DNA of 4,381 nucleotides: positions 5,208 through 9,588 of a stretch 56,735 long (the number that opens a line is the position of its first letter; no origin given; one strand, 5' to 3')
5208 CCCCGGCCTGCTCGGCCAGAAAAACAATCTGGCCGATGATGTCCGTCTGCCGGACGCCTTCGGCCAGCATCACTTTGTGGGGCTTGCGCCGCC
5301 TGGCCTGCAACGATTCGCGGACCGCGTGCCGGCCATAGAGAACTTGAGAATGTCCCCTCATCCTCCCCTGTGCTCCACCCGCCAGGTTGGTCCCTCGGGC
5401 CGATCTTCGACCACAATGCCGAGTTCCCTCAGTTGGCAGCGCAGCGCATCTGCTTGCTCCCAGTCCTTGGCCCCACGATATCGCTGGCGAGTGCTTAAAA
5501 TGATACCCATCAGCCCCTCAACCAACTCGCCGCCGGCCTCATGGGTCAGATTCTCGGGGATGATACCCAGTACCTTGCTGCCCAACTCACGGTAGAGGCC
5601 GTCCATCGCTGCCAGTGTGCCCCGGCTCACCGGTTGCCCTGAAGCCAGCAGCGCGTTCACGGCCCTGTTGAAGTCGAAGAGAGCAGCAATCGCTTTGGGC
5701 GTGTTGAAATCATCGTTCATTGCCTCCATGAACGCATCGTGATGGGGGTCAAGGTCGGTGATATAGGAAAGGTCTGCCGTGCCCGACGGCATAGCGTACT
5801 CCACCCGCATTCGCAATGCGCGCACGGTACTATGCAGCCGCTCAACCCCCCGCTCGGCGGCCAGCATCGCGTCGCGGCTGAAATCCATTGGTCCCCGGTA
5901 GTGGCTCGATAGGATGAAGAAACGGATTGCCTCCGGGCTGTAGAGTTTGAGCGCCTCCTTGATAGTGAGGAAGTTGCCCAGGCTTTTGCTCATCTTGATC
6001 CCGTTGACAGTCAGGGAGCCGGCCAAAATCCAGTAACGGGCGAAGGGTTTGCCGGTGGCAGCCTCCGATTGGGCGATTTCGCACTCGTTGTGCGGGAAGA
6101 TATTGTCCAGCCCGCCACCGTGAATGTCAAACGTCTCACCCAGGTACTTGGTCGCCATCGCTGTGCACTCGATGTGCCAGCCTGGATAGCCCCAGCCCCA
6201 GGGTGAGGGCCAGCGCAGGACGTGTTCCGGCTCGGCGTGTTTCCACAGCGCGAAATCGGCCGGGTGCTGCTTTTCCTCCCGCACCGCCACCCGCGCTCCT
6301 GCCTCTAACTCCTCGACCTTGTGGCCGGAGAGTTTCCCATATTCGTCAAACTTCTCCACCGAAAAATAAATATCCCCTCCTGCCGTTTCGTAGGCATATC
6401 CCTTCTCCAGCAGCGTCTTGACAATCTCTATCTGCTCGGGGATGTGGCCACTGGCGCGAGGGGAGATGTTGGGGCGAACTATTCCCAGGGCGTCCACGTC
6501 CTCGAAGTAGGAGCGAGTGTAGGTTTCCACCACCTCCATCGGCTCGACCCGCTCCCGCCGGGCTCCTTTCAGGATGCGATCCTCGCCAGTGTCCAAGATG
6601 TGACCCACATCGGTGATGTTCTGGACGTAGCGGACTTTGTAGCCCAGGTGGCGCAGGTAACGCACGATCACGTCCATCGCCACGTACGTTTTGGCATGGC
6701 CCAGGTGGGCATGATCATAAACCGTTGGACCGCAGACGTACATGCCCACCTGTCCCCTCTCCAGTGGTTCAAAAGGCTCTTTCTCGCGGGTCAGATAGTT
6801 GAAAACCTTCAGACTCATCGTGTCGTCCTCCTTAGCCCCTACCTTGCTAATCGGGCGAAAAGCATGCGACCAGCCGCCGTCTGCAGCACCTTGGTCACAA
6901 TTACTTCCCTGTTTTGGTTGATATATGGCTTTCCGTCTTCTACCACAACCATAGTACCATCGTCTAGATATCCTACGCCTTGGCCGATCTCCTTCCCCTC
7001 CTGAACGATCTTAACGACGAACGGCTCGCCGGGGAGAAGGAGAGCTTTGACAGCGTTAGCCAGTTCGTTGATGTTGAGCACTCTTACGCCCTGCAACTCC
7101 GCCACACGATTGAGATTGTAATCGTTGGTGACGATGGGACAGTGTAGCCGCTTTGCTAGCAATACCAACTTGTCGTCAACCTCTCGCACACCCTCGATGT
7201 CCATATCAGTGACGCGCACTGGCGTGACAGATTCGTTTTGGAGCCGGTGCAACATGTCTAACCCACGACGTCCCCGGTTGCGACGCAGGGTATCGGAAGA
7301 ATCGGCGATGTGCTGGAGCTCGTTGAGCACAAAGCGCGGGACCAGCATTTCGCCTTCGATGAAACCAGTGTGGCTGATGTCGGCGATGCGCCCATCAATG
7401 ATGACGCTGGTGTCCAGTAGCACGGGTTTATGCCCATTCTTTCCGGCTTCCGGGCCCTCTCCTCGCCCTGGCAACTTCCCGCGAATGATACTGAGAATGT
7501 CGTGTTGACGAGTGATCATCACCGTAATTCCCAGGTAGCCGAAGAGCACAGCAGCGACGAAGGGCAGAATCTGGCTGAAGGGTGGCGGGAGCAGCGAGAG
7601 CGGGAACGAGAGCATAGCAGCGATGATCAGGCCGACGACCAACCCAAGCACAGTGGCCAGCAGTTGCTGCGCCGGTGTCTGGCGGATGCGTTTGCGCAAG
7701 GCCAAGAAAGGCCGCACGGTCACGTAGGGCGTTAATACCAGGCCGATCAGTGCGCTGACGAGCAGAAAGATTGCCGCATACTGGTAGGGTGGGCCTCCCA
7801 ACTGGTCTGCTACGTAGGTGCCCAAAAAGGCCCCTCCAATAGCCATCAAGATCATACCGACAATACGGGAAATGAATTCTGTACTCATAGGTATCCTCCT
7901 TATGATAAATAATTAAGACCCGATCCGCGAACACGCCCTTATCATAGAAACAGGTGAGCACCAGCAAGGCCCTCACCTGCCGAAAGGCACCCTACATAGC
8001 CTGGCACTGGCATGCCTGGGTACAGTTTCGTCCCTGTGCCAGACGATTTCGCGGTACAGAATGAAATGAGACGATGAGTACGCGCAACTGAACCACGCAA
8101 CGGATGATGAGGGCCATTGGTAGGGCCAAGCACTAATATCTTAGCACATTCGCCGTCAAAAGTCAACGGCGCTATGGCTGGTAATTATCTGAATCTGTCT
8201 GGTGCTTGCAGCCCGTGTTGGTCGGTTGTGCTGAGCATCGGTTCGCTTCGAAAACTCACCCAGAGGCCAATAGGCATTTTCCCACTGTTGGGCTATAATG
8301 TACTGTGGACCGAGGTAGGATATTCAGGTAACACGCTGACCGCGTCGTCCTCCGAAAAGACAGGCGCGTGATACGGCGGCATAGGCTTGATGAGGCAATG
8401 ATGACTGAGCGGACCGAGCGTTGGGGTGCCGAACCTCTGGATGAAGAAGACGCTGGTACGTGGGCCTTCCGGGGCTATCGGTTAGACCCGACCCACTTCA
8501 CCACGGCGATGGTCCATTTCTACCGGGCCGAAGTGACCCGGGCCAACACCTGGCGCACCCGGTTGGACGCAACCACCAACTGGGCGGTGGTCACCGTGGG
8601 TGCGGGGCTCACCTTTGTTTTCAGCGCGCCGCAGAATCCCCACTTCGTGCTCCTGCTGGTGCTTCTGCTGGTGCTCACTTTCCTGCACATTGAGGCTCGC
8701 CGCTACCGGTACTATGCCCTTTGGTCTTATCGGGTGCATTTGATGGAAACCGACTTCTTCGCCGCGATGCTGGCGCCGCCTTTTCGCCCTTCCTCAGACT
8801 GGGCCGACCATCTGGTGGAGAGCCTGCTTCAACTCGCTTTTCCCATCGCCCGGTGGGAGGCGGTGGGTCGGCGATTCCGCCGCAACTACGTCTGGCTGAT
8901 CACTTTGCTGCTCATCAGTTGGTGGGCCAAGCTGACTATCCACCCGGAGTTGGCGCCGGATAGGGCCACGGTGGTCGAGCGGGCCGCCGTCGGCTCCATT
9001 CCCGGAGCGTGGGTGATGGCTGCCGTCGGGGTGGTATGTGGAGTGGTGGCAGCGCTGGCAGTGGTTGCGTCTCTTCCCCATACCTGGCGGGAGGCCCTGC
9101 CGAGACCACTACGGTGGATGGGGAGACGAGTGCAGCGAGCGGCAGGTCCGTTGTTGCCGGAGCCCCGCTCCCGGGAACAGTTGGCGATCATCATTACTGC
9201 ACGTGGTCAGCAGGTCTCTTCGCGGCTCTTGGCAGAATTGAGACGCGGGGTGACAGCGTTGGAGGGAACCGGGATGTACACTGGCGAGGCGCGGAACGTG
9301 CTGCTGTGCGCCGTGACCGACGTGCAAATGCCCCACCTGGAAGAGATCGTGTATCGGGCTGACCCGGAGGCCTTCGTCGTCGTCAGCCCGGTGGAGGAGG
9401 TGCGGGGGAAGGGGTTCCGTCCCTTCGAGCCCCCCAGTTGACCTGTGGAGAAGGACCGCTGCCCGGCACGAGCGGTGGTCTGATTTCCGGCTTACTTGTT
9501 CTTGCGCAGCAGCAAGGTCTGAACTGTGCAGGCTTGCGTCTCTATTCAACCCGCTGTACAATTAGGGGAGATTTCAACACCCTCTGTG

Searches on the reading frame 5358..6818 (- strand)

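Call 59: search_protein_families(library=pfam, proteins=[window:5358-6818:-], max_evalue=0.00001)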
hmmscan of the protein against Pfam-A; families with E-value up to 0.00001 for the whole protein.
window:5358-6818:- (486 aa): 6 families
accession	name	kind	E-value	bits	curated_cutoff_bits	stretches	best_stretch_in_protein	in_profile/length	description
PF01406.26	tRNA-synt_1e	-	1.6e-116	389.3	27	1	16-321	2-299/301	tRNA synthetases class I (C) catalytic domain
PF09190.17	DALR_2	-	7.4e-17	62.1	22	1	362-419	1-55/57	DALR domain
PF09334.17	tRNA-synt_1g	-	4.4e-15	55.8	20.1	1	35-151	12-122/391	tRNA synthetases class I (M)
PF23493.1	CysS_C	-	5.8e-10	39.6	23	1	440-480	11-51/51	Cysteinyl-tRNA ligase anticodon binding domain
PF00133.28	tRNA-synt_1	-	3.8e-09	36.2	22.7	0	231-312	330-412/414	tRNA synthetases class I (I, L, M and V)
PF01921.24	tRNA-synt_1f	-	9.2e-07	28.5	27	0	273-319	280-326/360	tRNA synthetases class I (K)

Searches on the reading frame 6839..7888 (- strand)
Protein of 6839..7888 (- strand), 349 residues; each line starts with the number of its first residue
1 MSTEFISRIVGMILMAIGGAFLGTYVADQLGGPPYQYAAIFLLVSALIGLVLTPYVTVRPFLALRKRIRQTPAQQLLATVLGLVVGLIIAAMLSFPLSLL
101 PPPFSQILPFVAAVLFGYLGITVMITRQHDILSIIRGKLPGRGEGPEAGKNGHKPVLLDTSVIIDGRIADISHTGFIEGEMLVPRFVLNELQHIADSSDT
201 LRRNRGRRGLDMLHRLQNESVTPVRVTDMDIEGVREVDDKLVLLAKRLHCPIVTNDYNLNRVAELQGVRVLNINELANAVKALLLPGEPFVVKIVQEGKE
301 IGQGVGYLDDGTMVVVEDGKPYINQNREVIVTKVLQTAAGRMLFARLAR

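Call 3: search_protein_families(library=pfam, proteins=[window:6839-7888:-], max_evalue=0.01)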
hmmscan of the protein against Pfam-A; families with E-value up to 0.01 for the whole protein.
window:6839-7888:- (349 aa): 5 families
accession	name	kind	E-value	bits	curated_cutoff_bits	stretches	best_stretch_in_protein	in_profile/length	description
PF01850.27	PIN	-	3.4e-07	31.3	23.6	1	156-264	1-119/120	PIN domain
PF01938.26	TRAM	-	4.1e-05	23.8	21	1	290-336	8-53/61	TRAM domain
PF08745.17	PIN_5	-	0.00051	20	27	1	238-284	158-204/205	PINc domain ribonuclease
PF18477.7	PIN_9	-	0.0019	18.8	26.3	1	180-272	30-112/116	PIN like domain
PF13638.12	PIN_4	-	0.0038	18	21.9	1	158-272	3-130/132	PIN domain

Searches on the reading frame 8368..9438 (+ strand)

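Call 3: search_protein_families(library=pfam, proteins=[window:8368-9438:+], max_evalue=0.01)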
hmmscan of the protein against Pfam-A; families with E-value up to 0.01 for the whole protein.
window:8368-9438:+ (357 aa): 2 families
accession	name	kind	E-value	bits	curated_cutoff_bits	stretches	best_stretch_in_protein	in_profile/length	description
PF10028.14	DUF2270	-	1.3e-58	198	25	1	49-230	1-183/184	Predicted integral membrane protein (DUF2270)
PF10035.14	DUF2179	-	2.3e-19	69.4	22.8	1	293-347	1-55/55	Uncharacterized protein conserved in bacteria (DUF2179)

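Call 76: search_protein_families(library=padloc, proteins=[window:8368-9438:+], max_evalue=0.001)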
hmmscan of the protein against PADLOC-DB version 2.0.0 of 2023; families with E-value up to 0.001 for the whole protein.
window:8368-9438:+ (357 aa): 0 families
